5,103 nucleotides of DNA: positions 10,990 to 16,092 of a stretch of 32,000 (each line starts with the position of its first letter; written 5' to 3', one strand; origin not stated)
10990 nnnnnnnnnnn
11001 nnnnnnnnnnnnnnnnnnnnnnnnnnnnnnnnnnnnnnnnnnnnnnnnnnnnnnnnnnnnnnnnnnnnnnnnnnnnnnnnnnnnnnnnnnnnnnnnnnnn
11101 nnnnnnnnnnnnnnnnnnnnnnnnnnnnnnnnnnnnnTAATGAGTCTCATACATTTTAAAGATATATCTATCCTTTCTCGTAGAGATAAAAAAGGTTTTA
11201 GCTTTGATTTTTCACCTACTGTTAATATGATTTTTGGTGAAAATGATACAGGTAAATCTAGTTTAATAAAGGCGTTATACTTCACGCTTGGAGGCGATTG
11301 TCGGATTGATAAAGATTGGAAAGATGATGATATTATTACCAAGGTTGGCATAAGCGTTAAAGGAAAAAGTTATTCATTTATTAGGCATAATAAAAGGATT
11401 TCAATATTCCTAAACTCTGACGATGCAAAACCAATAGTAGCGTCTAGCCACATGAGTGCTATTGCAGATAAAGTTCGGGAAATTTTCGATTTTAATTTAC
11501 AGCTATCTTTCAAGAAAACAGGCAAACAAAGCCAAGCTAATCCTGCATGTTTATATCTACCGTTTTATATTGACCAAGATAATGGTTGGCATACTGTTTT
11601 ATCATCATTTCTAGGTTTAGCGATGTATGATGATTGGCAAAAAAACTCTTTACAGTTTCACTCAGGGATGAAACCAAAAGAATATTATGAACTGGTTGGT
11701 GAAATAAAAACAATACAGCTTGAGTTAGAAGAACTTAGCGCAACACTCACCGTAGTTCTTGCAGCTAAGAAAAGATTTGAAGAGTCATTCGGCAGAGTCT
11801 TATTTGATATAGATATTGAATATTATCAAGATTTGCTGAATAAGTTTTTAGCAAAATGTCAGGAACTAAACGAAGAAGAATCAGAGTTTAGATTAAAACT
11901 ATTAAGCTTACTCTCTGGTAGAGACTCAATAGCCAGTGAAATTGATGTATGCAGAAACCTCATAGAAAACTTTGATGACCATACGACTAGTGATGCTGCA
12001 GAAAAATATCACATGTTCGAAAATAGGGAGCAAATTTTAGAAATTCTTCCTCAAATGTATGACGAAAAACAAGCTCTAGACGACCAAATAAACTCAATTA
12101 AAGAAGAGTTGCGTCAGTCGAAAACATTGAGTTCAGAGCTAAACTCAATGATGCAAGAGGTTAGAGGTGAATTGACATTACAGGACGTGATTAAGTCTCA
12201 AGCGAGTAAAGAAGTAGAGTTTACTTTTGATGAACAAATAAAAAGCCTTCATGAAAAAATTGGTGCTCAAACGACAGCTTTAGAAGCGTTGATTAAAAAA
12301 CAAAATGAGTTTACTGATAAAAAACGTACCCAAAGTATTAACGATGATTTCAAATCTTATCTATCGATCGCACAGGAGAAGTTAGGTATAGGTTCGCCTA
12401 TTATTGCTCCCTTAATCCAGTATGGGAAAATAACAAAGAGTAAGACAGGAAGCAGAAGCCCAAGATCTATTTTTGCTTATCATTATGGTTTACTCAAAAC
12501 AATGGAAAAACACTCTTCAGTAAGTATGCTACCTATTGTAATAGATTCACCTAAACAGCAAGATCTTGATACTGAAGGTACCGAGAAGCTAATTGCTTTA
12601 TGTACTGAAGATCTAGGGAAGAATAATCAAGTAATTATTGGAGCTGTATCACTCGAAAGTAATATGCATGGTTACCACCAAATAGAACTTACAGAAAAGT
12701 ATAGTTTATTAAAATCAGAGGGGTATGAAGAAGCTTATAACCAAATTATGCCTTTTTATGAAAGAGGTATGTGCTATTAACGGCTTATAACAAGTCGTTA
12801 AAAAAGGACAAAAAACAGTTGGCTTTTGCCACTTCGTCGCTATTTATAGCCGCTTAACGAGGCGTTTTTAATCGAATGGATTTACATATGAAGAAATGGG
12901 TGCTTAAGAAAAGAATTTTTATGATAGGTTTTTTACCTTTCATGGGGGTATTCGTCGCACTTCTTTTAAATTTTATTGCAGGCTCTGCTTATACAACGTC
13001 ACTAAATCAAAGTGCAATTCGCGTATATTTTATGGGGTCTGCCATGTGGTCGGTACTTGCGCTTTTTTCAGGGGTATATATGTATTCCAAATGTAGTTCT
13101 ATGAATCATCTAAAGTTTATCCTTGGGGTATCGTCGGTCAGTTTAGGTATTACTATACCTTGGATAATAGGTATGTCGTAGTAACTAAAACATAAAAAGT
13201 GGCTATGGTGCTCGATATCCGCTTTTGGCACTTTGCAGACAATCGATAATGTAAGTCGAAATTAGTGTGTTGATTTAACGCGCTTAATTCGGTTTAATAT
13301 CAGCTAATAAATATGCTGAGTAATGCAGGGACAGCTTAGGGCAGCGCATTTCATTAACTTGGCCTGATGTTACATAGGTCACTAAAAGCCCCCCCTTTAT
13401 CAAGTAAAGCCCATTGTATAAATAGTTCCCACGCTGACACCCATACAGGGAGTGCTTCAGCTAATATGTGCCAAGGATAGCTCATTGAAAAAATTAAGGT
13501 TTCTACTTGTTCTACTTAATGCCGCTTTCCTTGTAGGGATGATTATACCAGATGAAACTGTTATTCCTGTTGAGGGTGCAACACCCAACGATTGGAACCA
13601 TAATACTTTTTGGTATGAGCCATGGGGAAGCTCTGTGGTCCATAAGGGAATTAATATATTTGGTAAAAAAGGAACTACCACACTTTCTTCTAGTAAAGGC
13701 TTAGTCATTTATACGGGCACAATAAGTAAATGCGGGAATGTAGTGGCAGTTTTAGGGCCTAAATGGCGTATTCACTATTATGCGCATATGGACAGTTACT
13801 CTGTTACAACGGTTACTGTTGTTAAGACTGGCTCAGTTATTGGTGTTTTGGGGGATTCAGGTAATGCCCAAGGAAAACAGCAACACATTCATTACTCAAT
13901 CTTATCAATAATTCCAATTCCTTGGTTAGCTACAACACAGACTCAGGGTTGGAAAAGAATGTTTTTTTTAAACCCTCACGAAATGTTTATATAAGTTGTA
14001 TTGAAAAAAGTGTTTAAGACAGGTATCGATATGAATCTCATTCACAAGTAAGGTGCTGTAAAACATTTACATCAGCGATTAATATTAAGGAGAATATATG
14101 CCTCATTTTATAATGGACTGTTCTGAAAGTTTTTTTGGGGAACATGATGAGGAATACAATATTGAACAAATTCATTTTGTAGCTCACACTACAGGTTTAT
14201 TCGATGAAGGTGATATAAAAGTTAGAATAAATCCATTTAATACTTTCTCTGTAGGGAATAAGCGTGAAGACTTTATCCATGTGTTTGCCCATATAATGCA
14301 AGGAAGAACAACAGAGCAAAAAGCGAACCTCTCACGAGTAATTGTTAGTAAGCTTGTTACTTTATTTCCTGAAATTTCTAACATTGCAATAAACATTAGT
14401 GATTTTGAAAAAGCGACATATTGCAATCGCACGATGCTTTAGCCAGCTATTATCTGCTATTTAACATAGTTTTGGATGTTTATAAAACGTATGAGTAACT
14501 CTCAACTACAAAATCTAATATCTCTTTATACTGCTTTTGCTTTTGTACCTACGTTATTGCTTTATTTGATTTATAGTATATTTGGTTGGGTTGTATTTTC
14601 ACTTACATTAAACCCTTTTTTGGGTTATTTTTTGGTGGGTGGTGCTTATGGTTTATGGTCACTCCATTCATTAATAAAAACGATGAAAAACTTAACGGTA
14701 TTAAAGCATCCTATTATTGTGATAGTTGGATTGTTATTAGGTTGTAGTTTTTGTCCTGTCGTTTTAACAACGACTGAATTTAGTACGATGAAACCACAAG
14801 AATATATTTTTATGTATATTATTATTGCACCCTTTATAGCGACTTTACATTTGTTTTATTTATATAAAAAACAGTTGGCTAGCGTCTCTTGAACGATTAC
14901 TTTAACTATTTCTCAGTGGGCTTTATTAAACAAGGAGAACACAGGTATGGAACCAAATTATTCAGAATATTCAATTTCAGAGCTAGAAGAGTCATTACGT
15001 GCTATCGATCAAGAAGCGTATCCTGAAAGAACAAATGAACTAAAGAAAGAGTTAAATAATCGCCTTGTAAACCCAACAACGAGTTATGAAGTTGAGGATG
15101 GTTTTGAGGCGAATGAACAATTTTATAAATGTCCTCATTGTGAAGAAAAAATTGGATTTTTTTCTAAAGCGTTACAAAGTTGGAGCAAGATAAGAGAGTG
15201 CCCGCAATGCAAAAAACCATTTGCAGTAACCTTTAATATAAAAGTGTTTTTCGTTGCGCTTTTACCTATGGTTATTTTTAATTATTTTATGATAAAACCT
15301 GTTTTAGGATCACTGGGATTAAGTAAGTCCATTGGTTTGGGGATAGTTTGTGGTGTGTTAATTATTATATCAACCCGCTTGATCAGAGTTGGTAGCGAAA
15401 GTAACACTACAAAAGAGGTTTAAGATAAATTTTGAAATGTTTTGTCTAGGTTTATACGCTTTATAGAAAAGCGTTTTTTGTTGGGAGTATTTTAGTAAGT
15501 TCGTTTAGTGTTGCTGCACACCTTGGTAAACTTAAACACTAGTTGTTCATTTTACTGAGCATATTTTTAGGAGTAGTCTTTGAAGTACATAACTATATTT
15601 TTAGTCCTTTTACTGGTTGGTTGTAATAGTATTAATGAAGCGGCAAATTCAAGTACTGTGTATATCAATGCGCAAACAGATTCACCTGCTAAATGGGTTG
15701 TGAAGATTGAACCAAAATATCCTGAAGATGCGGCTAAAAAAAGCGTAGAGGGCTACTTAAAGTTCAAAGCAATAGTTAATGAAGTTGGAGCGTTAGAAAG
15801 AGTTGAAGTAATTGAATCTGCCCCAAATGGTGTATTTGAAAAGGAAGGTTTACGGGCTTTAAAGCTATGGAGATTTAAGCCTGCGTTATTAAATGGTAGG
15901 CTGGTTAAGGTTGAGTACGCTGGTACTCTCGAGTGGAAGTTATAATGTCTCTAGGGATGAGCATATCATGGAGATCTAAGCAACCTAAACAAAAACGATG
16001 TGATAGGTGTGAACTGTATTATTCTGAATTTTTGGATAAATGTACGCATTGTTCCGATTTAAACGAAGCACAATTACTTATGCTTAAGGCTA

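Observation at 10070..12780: Two-gene nuclease plus coiled-coil ABC/SMC-like ATPase module: a minimal Lamassu-like candidate immune system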

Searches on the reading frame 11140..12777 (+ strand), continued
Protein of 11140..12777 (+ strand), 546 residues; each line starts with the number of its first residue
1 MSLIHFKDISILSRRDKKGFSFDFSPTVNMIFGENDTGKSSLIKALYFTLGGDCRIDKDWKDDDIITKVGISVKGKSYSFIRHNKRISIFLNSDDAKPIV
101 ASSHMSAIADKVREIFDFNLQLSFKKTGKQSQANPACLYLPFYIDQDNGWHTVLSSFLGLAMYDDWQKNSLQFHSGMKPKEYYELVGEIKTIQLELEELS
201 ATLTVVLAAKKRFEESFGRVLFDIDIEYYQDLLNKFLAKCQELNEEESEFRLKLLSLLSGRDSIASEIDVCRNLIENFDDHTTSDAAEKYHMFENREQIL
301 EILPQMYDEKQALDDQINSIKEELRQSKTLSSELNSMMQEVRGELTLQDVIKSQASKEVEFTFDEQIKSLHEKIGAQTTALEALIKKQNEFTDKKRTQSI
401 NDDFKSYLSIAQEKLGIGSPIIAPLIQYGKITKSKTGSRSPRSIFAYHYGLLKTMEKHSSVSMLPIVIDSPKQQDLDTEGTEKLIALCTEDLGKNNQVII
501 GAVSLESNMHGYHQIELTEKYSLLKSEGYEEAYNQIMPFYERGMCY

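Call 70: search_dna_similar(query=window:11140-12777:+, collection=phages, mode=protein, max_evalue=1e-10, max_rows=10)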
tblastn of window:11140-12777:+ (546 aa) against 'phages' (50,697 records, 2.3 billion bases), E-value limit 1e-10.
Records with a match: 13; places in all: 13; records where one place covers at least 80% of the query: 12.
Best place of each record, by identity: <60% 13.
By first word of the organism name: Klebsiella 12; Bacteriophage 1.
By host as written in the record: Klebsiella pneumoniae 12; - 1.
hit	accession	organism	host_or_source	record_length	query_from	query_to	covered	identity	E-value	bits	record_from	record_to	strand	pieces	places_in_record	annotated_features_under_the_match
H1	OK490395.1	Klebsiella phage Kp4845-2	Klebsiella pneumoniae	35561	4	542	99%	44.5%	1e-139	451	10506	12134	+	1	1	record has no annotation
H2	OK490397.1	Klebsiella phage Kp4846-2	Klebsiella pneumoniae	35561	4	542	99%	44.5%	1e-139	451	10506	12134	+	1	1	record has no annotation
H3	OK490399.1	Klebsiella phage Kp4847-2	Klebsiella pneumoniae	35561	4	542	99%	44.5%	1e-139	451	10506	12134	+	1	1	record has no annotation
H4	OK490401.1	Klebsiella phage Kp4848-2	Klebsiella pneumoniae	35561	4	542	99%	44.5%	1e-139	451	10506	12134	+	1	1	record has no annotation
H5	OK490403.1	Klebsiella phage Kp4849-2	Klebsiella pneumoniae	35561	4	542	99%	44.5%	1e-139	451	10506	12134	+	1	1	record has no annotation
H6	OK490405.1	Klebsiella phage Kp4850-2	Klebsiella pneumoniae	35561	4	542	99%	44.5%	1e-139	451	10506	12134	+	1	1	record has no annotation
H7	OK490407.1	Klebsiella phage Kp4851-2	Klebsiella pneumoniae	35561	4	542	99%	44.5%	1e-139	451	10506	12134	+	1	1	record has no annotation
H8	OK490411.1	Klebsiella phage Kp4857-1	Klebsiella pneumoniae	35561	4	542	99%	44.5%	1e-139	451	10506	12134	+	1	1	record has no annotation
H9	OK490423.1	Klebsiella phage Kp4867-2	Klebsiella pneumoniae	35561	4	542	99%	44.5%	1e-139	451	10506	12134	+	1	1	record has no annotation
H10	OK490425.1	Klebsiella phage Kp4868-2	Klebsiella pneumoniae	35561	4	542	99%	44.5%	1e-139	451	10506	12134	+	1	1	record has no annotation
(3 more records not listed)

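Call 71: search_dna_similar(query=window:11140-12777:+, collection=plasmids, mode=protein, max_evalue=1e-10, max_rows=10)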
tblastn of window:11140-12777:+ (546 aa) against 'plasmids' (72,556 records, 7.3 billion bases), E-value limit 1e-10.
Records with a match: 40; places in all: 42; records where one place covers at least 80% of the query: 37.
Best place of each record, by identity: <60% 40.
By first word of the organism name: Klebsiella 20; Bacillus 8; Vibrio 1; Agrobacterium 1; Pseudomonas 1; Polaromonas 1; Hymenobacter 1; Haematobacter 1; Roseomonas 1; Planococcus 1; and 4 more.
By predicted mobility (MOB-suite, as given by PLSDB): non-mobilizable 27; conjugative 10; mobilizable 3.
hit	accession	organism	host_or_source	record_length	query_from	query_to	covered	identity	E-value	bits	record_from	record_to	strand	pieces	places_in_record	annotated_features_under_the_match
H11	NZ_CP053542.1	Vibrio europaeus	Argopecten purpuratus,Shellfish hatchery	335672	1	542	99%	58.5%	0e+0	631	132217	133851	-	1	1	ATP-binding protein | DUF4297 domain-containing protein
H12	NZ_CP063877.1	Klebsiella quasipneumoniae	Manis javanica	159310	1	538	99%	42.6%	2e-128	421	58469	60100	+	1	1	AAA family ATPase | dsDNA nuclease domain-containing protein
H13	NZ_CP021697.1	Klebsiella pneumoniae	-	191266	1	538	99%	42.6%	2e-128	421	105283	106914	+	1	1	AAA family ATPase | dsDNA nuclease domain-containing protein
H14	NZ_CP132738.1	Klebsiella pneumoniae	-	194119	1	538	99%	42.6%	2e-128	421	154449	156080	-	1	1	AAA family ATPase | dsDNA nuclease domain-containing protein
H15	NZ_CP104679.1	Klebsiella pneumoniae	Homo sapiens,urine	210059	1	538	99%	42.6%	2e-128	421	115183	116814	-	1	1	AAA family ATPase | dsDNA nuclease domain-containing protein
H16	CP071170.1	Klebsiella pneumoniae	Homo sapiens,pure culture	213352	1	538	99%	42.6%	2e-128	421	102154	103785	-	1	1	AAA family ATPase | DUF4297 domain-containing protein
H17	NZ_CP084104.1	Klebsiella pneumoniae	Homo sapiens,sputum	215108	1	538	99%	42.6%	2e-128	421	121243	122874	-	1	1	AAA family ATPase | dsDNA nuclease domain-containing protein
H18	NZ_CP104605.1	Klebsiella pneumoniae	cell culture,chicken feces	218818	1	538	99%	42.6%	2e-128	421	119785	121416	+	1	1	AAA family ATPase | dsDNA nuclease domain-containing protein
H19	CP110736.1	Klebsiella pneumoniae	Homo sapiens,urine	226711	1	538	99%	42.6%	2e-128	421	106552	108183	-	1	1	AAA family ATPase | dsDNA nuclease domain-containing protein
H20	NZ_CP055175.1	Klebsiella pneumoniae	Shatin WWTPs_19 WWTPs effluent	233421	1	538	99%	42.6%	2e-128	421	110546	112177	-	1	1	AAA family ATPase | dsDNA nuclease domain-containing protein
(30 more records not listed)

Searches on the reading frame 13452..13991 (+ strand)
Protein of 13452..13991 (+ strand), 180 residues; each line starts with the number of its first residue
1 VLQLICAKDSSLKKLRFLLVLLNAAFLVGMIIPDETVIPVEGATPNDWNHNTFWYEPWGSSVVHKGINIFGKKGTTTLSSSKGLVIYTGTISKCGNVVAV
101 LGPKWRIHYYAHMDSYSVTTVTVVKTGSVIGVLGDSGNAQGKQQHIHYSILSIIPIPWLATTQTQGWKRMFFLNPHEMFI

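Call 30: search_protein_families(library=padloc, proteins=[window:13452-13991:+], max_evalue=0.01)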
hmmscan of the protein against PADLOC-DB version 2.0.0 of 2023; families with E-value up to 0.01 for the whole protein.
window:13452-13991:+ (180 aa): 0 families

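Call 31: search_protein_families(library=pfam, proteins=[window:13452-13991:+], max_evalue=0.001)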
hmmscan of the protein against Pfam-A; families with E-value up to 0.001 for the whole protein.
window:13452-13991:+ (180 aa): 1 family
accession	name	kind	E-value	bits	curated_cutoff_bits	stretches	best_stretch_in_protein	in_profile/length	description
PF01551.29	Peptidase_M23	-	3.4e-16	59.7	28.7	1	63-150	2-87/96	Peptidase family M23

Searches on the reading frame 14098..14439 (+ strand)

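Call 30: search_protein_families(library=padloc, proteins=[window:14098-14439:+], max_evalue=0.01)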
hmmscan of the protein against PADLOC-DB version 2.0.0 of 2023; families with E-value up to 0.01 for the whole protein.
window:14098-14439:+ (114 aa): 0 families

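Call 31: search_protein_families(library=pfam, proteins=[window:14098-14439:+], max_evalue=0.001)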
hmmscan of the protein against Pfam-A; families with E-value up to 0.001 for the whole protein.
window:14098-14439:+ (114 aa): 1 family
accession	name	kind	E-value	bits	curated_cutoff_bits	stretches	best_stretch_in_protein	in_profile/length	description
PF02962.20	CHMI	-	5.2e-09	37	26.5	1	2-93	1-94/124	5-carboxymethyl-2-hydroxymuconate isomerase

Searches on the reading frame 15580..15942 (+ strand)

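Call 30: search_protein_families(library=padloc, proteins=[window:15580-15942:+], max_evalue=0.01)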
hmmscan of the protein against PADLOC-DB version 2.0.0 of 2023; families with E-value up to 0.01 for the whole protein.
window:15580-15942:+ (121 aa): 0 families

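Call 31: search_protein_families(library=pfam, proteins=[window:15580-15942:+], max_evalue=0.001)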
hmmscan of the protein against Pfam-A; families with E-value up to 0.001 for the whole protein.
window:15580-15942:+ (121 aa): 1 family
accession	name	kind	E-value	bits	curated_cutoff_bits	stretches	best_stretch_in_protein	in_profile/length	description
PF03544.19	TonB_C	-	3.9e-15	56.5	24.6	1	44-121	2-79/79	Gram-negative bacterial TonB protein C-terminal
